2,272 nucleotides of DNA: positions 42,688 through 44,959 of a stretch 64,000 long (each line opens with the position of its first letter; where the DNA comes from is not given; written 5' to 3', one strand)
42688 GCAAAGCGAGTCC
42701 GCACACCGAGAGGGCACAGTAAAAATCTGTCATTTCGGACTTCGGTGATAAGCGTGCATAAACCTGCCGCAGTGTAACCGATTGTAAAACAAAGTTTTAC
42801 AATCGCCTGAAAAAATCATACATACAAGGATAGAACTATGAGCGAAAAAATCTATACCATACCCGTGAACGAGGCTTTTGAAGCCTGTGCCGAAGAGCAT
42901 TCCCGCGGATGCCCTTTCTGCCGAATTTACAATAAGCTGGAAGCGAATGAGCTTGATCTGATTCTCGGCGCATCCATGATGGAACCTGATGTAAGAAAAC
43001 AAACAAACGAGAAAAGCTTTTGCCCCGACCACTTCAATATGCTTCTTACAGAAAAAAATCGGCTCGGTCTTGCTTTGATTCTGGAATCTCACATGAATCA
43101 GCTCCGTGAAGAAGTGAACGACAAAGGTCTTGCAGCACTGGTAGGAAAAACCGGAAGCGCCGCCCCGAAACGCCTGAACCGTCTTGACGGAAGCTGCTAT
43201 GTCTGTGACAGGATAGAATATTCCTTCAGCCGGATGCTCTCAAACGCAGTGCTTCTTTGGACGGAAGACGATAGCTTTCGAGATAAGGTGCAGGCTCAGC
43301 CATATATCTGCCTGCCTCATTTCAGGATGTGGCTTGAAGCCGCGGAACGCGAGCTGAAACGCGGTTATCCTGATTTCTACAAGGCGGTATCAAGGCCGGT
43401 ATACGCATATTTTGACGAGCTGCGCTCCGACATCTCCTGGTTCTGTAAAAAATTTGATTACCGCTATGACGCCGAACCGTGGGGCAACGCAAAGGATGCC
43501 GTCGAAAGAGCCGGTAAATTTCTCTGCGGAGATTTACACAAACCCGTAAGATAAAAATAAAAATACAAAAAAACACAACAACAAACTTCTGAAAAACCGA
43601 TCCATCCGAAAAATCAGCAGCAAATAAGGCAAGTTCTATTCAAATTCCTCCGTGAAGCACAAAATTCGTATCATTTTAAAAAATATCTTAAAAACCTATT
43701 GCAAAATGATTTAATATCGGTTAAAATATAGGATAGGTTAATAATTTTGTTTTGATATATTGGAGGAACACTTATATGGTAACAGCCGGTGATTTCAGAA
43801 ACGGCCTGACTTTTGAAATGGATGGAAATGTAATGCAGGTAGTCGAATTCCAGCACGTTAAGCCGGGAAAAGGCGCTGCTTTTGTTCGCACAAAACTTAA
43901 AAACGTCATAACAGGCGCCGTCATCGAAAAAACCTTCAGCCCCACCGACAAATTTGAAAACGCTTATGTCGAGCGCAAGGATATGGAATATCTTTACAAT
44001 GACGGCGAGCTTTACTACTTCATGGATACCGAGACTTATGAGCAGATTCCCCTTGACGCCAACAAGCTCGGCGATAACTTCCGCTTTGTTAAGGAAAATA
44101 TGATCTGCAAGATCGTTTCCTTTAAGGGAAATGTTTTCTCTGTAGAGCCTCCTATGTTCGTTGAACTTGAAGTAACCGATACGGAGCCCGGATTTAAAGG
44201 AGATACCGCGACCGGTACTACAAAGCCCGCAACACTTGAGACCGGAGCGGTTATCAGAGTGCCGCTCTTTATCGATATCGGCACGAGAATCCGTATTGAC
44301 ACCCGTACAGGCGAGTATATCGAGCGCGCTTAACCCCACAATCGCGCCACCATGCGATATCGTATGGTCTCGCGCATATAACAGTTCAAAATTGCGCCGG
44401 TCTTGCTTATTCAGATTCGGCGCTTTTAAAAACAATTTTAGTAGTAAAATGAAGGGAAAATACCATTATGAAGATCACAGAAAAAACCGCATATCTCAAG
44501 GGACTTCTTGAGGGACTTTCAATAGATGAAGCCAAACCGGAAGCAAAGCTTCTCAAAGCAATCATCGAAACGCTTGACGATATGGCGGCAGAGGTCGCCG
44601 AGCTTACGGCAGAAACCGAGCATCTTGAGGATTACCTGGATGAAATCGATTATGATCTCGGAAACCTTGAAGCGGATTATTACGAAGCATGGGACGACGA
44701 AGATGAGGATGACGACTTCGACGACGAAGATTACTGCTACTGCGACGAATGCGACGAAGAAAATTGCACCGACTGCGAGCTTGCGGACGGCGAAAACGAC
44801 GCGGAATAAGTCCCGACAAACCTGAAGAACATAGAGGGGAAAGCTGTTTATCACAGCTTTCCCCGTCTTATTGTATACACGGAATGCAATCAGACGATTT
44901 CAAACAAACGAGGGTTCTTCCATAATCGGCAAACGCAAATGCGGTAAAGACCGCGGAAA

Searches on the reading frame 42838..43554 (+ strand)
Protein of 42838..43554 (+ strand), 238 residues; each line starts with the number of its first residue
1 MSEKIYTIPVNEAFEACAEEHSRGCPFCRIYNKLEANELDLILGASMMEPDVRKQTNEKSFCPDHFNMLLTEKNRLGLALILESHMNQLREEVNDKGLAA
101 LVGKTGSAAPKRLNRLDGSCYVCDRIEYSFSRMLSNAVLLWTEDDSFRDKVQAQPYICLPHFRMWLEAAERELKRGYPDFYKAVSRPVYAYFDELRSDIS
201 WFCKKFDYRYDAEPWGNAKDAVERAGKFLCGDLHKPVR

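Call 3: search_protein_families(library=pfam, proteins=[window:42838-43554:+], max_evalue=0.01)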
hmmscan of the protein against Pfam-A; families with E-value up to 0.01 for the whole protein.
window:42838-43554:+ (238 aa): 1 family
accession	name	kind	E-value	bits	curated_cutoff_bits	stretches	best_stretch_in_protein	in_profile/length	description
PF19538.4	DUF6062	-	5.2e-78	262.3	27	1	1-234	1-241/243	Family of unknown function (DUF6062)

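Call 81: search_protein_families(library=padloc, proteins=[window:42838-43554:+], max_evalue=0.00001)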
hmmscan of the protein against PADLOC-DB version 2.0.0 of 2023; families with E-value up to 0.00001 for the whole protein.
window:42838-43554:+ (238 aa): 0 families

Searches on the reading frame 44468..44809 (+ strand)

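Call 3: search_protein_families(library=pfam, proteins=[window:44468-44809:+], max_evalue=0.01)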
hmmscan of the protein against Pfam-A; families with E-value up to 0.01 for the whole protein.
window:44468-44809:+ (113 aa): 1 family
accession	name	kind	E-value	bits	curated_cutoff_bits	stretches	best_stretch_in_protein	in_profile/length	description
PF09602.15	PhaP_Bmeg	-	0.0048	17.3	28.3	1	14-81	31-99/168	Polyhydroxyalkanoic acid inclusion protein (PhaP_Bmeg)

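Call 81: search_protein_families(library=padloc, proteins=[window:44468-44809:+], max_evalue=0.00001)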
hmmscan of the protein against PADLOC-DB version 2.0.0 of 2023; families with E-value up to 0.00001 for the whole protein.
window:44468-44809:+ (113 aa): 0 families
